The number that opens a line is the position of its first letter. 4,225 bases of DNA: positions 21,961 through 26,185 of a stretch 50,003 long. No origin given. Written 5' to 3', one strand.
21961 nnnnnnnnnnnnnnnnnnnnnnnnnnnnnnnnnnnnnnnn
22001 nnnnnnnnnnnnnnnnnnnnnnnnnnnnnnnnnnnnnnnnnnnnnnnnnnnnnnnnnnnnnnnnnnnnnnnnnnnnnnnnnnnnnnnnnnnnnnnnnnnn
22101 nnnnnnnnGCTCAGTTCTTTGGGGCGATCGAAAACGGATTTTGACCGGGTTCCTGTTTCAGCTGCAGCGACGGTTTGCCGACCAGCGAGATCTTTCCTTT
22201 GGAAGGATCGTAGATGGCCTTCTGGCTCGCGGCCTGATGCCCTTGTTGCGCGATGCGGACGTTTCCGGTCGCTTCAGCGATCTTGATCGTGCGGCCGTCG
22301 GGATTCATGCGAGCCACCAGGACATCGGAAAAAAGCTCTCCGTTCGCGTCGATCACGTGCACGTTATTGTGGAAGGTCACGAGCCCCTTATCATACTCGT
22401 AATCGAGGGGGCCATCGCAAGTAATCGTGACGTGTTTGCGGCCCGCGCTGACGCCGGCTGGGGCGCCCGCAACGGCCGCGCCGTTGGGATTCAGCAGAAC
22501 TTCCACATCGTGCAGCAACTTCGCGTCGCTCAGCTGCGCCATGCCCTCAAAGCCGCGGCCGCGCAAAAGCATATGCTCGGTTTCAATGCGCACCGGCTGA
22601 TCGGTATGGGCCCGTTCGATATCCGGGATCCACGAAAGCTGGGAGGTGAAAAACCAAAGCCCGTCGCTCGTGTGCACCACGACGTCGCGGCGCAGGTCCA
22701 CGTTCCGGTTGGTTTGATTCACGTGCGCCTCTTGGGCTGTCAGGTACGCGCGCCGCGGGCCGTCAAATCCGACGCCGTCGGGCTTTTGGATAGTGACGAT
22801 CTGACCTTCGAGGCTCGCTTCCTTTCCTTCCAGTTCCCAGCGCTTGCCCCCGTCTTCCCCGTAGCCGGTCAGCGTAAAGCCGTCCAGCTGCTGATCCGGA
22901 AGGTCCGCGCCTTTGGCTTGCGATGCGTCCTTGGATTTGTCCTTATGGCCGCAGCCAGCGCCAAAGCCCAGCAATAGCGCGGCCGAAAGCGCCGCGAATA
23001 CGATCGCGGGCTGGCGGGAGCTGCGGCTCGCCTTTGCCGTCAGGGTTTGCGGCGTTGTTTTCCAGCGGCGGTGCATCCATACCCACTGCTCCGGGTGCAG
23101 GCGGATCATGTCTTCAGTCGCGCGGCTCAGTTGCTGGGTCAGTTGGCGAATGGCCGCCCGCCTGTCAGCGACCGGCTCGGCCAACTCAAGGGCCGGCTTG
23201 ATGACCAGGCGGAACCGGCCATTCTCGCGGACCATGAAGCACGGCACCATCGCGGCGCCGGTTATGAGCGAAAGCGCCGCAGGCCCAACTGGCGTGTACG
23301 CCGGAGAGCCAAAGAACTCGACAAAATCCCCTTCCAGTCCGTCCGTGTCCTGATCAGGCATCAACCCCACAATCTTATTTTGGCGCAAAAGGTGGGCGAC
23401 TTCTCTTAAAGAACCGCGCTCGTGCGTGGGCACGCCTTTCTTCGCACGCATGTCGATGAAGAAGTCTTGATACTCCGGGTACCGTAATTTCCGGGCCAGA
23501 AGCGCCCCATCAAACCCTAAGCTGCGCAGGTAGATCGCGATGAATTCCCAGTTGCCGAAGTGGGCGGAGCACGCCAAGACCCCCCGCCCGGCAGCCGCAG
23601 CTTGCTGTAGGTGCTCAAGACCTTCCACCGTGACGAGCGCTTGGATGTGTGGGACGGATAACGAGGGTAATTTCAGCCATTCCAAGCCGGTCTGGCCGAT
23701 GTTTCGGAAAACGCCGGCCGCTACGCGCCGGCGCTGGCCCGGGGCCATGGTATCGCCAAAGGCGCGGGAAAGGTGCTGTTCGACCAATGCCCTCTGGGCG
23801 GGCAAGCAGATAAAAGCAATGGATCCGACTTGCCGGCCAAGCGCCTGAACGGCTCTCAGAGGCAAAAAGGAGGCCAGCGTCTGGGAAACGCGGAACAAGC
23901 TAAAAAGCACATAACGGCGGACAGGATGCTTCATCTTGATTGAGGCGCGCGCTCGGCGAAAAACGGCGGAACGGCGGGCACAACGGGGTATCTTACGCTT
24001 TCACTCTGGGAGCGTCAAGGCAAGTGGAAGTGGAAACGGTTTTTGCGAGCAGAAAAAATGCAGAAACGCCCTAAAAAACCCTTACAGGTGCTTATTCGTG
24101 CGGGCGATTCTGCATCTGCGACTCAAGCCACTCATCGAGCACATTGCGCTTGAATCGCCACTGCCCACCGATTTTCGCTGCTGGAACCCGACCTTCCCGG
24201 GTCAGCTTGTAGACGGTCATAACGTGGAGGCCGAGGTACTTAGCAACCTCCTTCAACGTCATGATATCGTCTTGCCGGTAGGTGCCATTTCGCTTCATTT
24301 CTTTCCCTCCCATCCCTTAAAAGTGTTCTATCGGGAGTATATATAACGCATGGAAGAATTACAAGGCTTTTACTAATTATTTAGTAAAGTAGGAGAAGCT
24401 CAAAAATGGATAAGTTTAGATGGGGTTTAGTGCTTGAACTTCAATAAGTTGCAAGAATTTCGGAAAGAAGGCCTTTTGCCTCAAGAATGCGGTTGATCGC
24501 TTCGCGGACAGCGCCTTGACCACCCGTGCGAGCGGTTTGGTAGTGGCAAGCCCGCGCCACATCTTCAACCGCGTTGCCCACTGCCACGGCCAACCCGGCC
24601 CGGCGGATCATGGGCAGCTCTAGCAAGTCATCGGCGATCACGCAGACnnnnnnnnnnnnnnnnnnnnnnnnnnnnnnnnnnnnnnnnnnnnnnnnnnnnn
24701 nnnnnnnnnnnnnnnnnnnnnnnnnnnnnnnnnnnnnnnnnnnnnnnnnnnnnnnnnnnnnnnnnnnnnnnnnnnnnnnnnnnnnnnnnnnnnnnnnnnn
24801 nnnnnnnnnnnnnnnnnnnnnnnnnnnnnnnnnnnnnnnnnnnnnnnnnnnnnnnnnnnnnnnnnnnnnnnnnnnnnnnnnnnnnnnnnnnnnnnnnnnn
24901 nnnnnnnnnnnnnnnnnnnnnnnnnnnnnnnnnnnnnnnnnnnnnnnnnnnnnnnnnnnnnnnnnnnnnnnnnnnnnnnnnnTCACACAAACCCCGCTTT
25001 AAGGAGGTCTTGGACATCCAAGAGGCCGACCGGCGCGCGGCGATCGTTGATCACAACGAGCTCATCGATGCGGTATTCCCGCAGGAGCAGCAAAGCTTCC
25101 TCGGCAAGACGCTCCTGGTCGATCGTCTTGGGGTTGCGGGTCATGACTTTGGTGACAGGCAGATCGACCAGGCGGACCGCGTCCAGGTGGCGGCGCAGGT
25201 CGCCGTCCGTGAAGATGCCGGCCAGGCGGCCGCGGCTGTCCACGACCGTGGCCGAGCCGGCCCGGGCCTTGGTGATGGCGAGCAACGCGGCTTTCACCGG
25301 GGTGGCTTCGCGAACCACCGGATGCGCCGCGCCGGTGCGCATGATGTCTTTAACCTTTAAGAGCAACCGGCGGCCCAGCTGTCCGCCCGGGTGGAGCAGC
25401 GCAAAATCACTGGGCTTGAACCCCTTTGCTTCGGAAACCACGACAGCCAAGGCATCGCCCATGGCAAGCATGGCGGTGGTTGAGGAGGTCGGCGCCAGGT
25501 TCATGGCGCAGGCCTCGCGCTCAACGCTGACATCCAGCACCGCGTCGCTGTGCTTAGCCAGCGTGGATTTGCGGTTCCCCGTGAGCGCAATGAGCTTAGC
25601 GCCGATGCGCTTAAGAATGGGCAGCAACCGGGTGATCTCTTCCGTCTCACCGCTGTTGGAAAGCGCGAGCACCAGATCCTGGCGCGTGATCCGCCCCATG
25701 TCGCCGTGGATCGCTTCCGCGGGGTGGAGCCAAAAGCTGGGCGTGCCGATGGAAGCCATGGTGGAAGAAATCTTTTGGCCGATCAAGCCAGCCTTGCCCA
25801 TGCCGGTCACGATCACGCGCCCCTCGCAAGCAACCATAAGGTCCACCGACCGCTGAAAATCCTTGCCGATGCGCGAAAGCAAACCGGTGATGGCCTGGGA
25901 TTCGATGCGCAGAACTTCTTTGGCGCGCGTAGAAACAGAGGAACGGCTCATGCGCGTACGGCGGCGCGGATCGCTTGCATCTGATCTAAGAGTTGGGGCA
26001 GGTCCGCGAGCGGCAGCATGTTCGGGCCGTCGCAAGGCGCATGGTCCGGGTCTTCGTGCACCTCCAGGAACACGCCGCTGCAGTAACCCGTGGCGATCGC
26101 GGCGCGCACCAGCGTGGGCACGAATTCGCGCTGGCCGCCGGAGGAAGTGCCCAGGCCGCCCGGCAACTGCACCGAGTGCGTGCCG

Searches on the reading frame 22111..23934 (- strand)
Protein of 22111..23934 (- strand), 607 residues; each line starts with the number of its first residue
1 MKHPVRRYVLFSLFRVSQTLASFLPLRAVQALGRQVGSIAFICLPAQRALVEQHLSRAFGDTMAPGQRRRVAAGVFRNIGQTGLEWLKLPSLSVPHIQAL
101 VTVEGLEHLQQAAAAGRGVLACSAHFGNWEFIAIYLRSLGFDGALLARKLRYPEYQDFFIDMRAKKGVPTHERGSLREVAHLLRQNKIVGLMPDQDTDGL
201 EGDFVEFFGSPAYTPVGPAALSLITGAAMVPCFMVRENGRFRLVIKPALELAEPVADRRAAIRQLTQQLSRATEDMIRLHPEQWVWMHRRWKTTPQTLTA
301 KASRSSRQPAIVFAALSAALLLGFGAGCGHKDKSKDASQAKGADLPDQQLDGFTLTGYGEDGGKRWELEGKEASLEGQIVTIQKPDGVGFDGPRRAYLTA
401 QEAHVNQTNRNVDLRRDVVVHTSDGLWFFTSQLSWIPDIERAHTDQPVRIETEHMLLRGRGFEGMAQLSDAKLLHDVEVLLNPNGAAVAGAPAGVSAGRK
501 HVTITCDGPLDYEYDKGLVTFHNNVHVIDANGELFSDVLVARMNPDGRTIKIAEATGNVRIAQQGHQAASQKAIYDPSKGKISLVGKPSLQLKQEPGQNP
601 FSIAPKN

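Call 29: search_protein_families(library=pfam, proteins=[window:22111-23934:-], max_evalue=0.00001)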
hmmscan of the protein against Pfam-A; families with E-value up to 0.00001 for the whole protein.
window:22111-23934:- (607 aa): 3 families
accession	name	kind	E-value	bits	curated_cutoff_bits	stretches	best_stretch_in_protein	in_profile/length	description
PF03279.18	Lip_A_acyltrans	-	8.2e-51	173.4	22.3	1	7-293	12-295/295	Bacterial lipid A biosynthesis acyltransferase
PF06835.18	LptC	-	1.1e-14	54.8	21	1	320-478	6-171/175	Lipopolysaccharide-assembly, LptC-related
PF03968.19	LptD_N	-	6.9e-07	29.9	20.4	1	511-591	8-94/113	LptA/(LptD N-terminal domain) LPS transport protein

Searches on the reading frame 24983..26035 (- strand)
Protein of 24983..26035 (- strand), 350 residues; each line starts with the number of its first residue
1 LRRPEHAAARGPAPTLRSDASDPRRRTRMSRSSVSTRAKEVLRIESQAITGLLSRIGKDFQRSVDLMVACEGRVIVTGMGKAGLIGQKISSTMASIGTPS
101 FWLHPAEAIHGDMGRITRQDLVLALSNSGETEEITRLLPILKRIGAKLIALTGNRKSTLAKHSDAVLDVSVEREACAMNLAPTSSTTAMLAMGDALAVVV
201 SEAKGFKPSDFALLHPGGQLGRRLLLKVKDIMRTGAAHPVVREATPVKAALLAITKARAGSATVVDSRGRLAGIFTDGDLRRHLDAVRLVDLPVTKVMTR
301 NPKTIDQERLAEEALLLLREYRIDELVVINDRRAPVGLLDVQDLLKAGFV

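Call 29: search_protein_families(library=pfam, proteins=[window:24983-26035:-], max_evalue=0.00001)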
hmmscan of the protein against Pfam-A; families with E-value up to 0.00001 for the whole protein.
window:24983-26035:- (350 aa): 2 families
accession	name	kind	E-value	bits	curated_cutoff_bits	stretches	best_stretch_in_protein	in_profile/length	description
PF01380.27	SIS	-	9.5e-31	106.8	25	1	68-198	2-130/131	SIS domain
PF00571.33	CBS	-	1.7e-17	63.9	24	2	294-347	1-54/57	CBS domain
